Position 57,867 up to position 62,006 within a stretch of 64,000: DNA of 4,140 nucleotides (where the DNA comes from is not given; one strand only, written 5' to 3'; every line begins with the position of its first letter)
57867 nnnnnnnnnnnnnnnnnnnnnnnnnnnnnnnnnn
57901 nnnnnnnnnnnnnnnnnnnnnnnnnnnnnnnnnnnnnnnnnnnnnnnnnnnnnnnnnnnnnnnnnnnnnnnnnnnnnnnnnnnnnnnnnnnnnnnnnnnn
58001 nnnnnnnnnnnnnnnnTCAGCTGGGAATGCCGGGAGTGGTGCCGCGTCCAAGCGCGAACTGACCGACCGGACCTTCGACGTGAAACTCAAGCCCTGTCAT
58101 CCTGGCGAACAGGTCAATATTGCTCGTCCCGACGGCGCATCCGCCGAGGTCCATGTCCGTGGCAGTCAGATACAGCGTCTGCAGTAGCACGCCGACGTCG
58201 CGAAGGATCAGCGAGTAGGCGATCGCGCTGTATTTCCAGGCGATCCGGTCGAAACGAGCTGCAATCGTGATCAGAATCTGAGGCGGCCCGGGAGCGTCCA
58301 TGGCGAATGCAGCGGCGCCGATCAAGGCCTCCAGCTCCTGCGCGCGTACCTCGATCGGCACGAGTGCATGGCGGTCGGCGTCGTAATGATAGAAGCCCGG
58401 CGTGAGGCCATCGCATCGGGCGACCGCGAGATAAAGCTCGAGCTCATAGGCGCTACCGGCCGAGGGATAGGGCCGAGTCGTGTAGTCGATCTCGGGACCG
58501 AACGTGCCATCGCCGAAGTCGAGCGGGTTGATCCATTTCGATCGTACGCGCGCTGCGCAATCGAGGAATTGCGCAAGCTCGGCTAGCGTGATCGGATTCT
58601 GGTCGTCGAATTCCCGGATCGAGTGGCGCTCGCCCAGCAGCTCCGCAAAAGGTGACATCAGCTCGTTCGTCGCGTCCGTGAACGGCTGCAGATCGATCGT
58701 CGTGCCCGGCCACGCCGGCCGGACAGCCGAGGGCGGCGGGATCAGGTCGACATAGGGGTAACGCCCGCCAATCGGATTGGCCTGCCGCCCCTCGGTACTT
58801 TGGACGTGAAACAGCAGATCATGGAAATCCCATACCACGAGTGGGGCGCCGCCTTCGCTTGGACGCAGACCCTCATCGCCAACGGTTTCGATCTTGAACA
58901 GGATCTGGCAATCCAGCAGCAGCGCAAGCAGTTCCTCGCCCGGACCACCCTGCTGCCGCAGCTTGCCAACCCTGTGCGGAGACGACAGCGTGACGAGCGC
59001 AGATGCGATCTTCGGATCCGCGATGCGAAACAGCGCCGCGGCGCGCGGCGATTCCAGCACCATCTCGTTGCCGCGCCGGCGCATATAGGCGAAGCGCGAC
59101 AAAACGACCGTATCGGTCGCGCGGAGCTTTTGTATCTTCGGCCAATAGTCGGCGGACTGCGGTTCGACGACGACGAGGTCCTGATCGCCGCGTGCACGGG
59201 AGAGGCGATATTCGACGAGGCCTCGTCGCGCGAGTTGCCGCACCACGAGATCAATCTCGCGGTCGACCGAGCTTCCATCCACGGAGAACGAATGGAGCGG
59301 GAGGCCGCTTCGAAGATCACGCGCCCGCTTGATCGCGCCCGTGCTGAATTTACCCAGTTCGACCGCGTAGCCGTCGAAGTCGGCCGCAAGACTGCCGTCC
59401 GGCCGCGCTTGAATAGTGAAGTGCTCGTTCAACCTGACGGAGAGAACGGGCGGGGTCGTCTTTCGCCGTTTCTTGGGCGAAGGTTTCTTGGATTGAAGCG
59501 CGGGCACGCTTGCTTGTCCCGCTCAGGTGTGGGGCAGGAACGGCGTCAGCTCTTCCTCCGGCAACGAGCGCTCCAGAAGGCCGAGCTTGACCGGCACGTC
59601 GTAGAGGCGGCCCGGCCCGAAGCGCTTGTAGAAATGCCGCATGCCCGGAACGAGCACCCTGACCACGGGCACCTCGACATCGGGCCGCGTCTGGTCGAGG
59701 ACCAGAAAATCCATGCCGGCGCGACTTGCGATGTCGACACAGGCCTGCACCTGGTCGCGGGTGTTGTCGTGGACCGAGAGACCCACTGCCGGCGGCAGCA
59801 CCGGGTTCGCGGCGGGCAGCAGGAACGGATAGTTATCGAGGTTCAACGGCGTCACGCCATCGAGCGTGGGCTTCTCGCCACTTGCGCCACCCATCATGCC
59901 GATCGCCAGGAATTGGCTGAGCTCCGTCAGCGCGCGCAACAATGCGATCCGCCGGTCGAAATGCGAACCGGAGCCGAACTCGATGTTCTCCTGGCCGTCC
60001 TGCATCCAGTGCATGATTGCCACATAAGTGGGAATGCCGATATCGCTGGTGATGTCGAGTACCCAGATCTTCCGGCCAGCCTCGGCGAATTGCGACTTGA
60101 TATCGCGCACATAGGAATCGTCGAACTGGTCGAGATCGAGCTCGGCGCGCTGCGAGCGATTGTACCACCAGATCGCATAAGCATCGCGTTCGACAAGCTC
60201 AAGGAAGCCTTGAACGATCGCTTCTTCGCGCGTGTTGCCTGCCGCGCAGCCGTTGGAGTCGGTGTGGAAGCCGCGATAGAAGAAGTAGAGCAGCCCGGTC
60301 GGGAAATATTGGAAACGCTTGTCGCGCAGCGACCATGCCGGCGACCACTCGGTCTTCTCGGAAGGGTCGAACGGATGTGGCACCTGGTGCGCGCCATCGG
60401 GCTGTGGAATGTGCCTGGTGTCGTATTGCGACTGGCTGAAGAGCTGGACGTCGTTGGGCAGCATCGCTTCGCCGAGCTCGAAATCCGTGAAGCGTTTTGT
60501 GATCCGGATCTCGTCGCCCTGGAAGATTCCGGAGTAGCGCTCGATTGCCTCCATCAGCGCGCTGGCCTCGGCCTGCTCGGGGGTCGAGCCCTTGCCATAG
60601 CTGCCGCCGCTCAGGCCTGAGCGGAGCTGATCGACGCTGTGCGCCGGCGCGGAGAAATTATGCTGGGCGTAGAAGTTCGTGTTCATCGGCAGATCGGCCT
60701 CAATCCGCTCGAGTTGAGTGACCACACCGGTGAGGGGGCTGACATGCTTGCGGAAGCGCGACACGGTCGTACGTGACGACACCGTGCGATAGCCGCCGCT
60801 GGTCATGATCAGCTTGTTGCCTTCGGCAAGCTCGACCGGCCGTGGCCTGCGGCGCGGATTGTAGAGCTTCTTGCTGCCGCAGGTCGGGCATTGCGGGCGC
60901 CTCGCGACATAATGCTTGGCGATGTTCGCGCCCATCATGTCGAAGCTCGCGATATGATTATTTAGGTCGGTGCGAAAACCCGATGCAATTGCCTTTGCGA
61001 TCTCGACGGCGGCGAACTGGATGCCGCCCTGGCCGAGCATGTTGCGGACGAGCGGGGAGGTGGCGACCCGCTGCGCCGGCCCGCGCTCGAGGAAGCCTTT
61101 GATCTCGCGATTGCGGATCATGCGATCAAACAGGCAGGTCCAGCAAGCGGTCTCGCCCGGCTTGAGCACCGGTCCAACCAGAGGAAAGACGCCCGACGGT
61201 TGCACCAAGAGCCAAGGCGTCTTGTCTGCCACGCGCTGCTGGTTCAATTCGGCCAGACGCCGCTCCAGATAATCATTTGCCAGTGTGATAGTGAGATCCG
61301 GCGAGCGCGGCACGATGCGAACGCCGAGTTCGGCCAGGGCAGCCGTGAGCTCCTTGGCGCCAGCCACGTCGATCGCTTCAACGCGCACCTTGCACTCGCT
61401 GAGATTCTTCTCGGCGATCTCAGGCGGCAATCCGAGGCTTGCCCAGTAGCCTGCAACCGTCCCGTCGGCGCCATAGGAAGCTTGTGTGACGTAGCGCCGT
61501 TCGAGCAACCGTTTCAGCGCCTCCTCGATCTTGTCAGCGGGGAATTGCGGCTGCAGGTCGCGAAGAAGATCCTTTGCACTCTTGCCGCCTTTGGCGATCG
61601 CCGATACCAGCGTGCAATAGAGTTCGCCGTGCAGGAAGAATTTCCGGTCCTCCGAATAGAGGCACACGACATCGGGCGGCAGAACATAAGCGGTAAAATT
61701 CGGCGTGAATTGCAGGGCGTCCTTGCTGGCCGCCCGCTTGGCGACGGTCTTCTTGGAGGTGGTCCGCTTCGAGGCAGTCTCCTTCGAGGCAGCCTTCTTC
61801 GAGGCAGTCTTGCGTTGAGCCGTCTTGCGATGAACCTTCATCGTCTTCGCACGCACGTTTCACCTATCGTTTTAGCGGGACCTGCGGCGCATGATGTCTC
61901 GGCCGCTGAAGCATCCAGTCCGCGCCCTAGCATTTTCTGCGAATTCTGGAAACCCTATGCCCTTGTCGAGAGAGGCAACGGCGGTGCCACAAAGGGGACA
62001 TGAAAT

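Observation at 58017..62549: Minimal three-gene azole RiPP cluster with a distinctive Cys-periodic precursor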

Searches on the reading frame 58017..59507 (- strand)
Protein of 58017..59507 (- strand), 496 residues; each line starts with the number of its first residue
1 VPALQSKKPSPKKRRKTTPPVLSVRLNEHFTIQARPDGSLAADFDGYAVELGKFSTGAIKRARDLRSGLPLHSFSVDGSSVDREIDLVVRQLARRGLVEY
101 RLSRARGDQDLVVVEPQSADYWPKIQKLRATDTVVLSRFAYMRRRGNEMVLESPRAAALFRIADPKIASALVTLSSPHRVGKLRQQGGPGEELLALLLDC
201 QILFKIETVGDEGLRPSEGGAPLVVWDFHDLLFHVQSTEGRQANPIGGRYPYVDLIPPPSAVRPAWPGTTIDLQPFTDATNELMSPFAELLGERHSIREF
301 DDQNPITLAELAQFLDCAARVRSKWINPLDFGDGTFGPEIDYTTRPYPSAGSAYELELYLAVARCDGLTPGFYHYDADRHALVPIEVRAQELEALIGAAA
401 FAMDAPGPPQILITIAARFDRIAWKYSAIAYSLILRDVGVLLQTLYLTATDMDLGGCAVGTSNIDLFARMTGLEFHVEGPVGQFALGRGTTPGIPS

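Call 3: search_protein_families(library=ncbifam, proteins=[window:58017-59507:-], max_evalue=0.01)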
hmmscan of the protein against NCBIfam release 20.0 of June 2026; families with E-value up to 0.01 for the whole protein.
window:58017-59507:- (496 aa): 2 families
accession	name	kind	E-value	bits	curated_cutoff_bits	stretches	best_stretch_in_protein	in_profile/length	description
TIGR03605.1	antibiot_sagB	domain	8.5e-53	178.4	78.4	1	307-488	1-173/173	SagB family peptide dehydrogenase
TIGR04511.1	SagB_rel_DH_2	exception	4e-28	98.5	240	1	285-481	172-361/380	putative peptide maturation dehydrogenase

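Call 4: search_protein_families(library=pfam, proteins=[window:58017-59507:-], max_evalue=0.01)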
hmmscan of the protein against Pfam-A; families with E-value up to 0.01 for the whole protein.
window:58017-59507:- (496 aa): 2 families
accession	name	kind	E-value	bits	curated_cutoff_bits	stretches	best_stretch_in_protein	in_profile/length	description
PF22767.2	ThcOx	-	2e-28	99.9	27.7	1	134-242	1-109/110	Cyanobactin oxidase ThcOx,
PF00881.29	Nitroreductase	-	7.4e-21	75.5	23.5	1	293-488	3-167/167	Nitroreductase family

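Call 28: search_solved_structures(query=window:58017-59507:-, max_evalue=0.001, show_alignments=1)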
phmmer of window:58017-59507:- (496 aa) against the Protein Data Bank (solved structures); distinct sequences matched with E-value up to 0.001: 8.
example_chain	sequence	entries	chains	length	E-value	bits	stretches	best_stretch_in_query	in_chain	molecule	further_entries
8pz5_A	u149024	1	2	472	9e-54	186.3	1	116-489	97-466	SagB-type dehydrogenase domain protein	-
5lq4_B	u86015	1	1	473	9e-54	186.3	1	116-489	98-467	CyaGox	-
5lq4_A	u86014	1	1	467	1.1e-53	186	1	116-488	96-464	CyaGox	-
3eo7_A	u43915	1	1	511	1.2e-10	44.1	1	344-454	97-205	Putative Nitroreductase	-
7ly5_B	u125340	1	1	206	1e-08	37.7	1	345-476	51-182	BmdC, oxidase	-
7ly7_B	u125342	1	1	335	4.5e-08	35.6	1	345-476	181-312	BmdC, Oxidase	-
7ly4_A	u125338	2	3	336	4.6e-08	35.6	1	345-476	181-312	BmdC, Oxidase | BmdC, NRPS oxidase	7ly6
6gos_C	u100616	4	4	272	0.00031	22.9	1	338-455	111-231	Microcin B17-processing protein McbC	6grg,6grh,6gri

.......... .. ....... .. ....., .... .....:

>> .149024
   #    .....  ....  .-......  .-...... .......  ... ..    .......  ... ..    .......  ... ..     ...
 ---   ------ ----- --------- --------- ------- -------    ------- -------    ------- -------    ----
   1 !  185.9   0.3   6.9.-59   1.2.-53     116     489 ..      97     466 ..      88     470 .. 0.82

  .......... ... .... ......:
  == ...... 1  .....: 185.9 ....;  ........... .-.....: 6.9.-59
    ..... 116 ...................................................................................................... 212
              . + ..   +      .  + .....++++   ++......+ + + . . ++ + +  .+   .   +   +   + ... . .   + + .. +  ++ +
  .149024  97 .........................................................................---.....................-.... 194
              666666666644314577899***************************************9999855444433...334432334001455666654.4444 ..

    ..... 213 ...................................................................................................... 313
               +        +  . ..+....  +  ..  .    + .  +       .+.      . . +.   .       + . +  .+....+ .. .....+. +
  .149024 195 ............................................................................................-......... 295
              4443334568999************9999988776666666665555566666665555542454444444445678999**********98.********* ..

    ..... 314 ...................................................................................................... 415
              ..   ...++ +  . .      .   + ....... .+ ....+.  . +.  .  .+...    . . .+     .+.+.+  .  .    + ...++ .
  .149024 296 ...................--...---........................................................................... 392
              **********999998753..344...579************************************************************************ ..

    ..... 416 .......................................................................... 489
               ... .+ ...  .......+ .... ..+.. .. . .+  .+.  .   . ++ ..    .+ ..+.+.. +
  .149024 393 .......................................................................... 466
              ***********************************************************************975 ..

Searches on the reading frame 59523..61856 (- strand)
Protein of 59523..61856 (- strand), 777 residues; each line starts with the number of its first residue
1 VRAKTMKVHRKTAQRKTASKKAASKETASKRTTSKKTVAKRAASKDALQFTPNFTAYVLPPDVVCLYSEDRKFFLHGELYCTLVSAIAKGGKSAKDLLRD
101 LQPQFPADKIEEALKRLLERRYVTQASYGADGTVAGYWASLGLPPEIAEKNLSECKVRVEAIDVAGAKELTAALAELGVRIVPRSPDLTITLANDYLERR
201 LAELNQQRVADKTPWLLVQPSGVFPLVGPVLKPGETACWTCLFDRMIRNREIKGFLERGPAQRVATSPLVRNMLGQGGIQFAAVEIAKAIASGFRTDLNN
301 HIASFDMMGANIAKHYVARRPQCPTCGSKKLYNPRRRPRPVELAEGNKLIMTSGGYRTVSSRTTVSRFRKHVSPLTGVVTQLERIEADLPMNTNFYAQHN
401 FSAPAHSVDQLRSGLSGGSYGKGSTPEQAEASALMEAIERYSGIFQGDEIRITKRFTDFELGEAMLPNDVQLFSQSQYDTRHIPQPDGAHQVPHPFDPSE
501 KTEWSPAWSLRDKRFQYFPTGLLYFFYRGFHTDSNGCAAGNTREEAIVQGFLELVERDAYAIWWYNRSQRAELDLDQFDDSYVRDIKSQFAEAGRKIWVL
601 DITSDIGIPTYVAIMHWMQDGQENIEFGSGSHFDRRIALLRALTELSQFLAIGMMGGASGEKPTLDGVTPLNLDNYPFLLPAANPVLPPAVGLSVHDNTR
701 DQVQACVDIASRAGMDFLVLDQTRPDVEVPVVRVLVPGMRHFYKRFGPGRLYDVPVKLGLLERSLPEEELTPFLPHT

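Call 3: search_protein_families(library=ncbifam, proteins=[window:59523-61856:-], max_evalue=0.01)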
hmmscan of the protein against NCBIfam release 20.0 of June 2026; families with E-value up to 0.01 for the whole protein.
window:59523-61856:- (777 aa): 8 families
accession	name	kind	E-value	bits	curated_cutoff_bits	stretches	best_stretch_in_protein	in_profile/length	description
TIGR03604.1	TOMM_cyclo_SagD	subfamily_domain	2.8e-67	227.2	219.25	1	421-772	1-371/377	thiazole/oxazole-forming peptide maturase, SagD family component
TIGR03266.1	methan_mark_1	equivalog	2.4e-45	155.1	365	2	420-656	56-275/376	YcaO-related McrA-glycine thioamidation protein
TIGR03882.1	cyclo_dehyd_2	equivalog_domain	1.9e-41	142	36.9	1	213-379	1-164/164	TOMM precursor leader peptide-binding protein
TIGR00702.1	TIGR00702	domain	3.6e-34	118.4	75.65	1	419-648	51-267/377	YcaO-type kinase domain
NF040716.1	YcaO_for_S12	equivalog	7.6e-09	34.5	700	1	511-654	159-296/571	30S ribosomal protein S12 methylthiotransferase accessory factor YcaO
TIGR03603.1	cyclo_dehy_ocin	subfamily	3.7e-06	26.9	187.65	1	201-332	168-303/319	thiazole/oxazole-forming peptide maturase, SagC family component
NF038052.1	histone_lik_HC2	exception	3.8e-05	24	135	1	5-43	16-54/201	histone H1-like DNA-binding protein Hc2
TIGR03549.1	TIGR03549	equivalog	7.3e-05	21.2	900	1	374-563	157-354/723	OsmC domain/YcaO domain-containing protein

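Call 4: search_protein_families(library=pfam, proteins=[window:59523-61856:-], max_evalue=0.01)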
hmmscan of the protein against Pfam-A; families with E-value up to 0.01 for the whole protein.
window:59523-61856:- (777 aa): 2 families
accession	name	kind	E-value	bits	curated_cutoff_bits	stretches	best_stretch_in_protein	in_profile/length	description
PF02624.21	YcaO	-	8.5e-93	311.7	25.7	1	421-740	2-325/325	YcaO cyclodehydratase, ATP-ad Mg2+-binding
PF21084.3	DUF4423_like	-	7.1e-07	29.9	24.1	1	49-124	1-75/76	Winged Helix-turn-helix domain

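Call 22: find_related_loci(query=window:59523-61856:-, collection=genome_contigs, flank=6000)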
Query window:59523-61856:- (777 aa) in genome_contigs; peptide patterns used: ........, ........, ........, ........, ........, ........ (x = any residue, [..] = any of these).
226 stretches matched a pattern; 198 encode a relative of the query (tblastn E <= 1e-3); the best 80 are kept; 80 distinct loci.
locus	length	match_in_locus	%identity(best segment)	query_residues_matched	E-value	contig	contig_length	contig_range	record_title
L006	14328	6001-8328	91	1-777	0e+0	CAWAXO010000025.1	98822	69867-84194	MAG: uncultured Alphaproteobacteria bacterium isolate MFD06526.bin.2.13 genome assembly, contig: contig_24490, whole gen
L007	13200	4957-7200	79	30-777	0e+0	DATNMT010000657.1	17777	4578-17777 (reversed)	MAG TPA_asm: Bradyrhizobium sp. isolate SMAG_U11486 k141_571186, whole genome shotgun sequence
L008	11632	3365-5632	77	1-777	0e+0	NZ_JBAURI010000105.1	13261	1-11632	MAG: Bradyrhizobium sp. isolate MFD01703_ilm_asm_bin15 k127_77096, whole genome shotgun sequence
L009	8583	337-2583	77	30-777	0e+0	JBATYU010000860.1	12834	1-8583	MAG: Bradyrhizobium sp. isolate MFD11033_ilm_asm_bin12 k127_248484, whole genome shotgun sequence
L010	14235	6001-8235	77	34-777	0e+0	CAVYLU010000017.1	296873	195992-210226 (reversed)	MAG: uncultured Alphaproteobacteria bacterium isolate MFD05521.bin.1.8 genome assembly, contig: contig_32877, whole geno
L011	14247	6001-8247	75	30-777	0e+0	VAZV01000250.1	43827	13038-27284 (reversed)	MAG: Alphaproteobacteria bacterium isolate AP_17 14_0919_09_20cm_scaffold_875, whole genome shotgun sequence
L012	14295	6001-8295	74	15-777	0e+0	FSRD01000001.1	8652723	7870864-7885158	Bradyrhizobium erythrophlei strain GAS478 genome assembly, contig: Ga0132009_11, whole genome shotgun sequence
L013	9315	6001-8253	76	28-777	0e+0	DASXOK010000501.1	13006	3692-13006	MAG TPA_asm: Pseudolabrys sp. isolate SMAG_U5380 k141_2794734, whole genome shotgun sequence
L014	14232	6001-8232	77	33-777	0e+0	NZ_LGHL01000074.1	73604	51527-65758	Bradyrhizobium sp. NAS80.1 Bradyrhizobium_NAS_80.1_c74, whole genome shotgun sequence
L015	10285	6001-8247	76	27-777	0e+0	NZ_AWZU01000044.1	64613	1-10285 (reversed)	Bradyrhizobium sp. ARR65 BraARR65DRAFT_scaffold_43.44_C, whole genome shotgun sequence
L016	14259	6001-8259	75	26-777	0e+0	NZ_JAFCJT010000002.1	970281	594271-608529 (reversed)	Bradyrhizobium liaoningense strain SZCCT0399 NODE_2, whole genome shotgun sequence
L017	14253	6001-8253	76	28-777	0e+0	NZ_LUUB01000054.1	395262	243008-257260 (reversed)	Bradyrhizobium centrolobii strain BR 10245 contig27, whole genome shotgun sequence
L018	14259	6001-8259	76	26-777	0e+0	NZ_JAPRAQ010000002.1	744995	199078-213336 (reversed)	Bradyrhizobium sp. Arg816 NODE_2_length_744995_cov_42.144352, whole genome shotgun sequence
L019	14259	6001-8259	76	26-777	0e+0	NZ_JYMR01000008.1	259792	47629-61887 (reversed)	Bradyrhizobium sp. LTSP849 NODE_8, whole genome shotgun sequence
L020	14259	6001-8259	75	26-777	0e+0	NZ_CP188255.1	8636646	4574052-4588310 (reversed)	Bradyrhizobium sp. McL0616 chromosome, complete genome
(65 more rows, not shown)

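Call 27: search_solved_structures(query=window:59523-61856:-, max_evalue=0.001)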
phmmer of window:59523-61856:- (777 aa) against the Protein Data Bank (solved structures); distinct sequences matched with E-value up to 0.001: 5.
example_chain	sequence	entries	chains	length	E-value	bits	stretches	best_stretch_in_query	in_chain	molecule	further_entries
4v1t_A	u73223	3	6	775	3.1e-147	495.5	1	46-772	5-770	LYND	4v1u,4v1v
4bs9_A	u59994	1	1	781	3.9e-143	481.9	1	46-772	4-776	TRUD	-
7u58_A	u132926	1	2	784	9.2e-137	460.9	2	279-773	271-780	MusD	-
6pe3_A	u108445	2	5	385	4.8e-18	68.3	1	528-655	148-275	Uncharacterized protein MJ1094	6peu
6ci7_A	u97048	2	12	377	1.3e-13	53.6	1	491-742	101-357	YcaO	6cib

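Call 56: search_solved_structures(query=window:59523-61856:-, max_evalue=1e-100, show_alignments=1)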
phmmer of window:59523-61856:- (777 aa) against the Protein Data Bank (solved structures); distinct sequences matched with E-value up to 1e-100: 3.
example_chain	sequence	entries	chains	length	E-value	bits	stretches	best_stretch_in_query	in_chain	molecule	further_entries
4v1t_A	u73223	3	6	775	3.1e-147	495.5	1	46-772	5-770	LYND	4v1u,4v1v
4bs9_A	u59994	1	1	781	3.9e-143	481.9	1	46-772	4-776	TRUD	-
7u58_A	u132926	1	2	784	9.2e-137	460.9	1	279-773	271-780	MusD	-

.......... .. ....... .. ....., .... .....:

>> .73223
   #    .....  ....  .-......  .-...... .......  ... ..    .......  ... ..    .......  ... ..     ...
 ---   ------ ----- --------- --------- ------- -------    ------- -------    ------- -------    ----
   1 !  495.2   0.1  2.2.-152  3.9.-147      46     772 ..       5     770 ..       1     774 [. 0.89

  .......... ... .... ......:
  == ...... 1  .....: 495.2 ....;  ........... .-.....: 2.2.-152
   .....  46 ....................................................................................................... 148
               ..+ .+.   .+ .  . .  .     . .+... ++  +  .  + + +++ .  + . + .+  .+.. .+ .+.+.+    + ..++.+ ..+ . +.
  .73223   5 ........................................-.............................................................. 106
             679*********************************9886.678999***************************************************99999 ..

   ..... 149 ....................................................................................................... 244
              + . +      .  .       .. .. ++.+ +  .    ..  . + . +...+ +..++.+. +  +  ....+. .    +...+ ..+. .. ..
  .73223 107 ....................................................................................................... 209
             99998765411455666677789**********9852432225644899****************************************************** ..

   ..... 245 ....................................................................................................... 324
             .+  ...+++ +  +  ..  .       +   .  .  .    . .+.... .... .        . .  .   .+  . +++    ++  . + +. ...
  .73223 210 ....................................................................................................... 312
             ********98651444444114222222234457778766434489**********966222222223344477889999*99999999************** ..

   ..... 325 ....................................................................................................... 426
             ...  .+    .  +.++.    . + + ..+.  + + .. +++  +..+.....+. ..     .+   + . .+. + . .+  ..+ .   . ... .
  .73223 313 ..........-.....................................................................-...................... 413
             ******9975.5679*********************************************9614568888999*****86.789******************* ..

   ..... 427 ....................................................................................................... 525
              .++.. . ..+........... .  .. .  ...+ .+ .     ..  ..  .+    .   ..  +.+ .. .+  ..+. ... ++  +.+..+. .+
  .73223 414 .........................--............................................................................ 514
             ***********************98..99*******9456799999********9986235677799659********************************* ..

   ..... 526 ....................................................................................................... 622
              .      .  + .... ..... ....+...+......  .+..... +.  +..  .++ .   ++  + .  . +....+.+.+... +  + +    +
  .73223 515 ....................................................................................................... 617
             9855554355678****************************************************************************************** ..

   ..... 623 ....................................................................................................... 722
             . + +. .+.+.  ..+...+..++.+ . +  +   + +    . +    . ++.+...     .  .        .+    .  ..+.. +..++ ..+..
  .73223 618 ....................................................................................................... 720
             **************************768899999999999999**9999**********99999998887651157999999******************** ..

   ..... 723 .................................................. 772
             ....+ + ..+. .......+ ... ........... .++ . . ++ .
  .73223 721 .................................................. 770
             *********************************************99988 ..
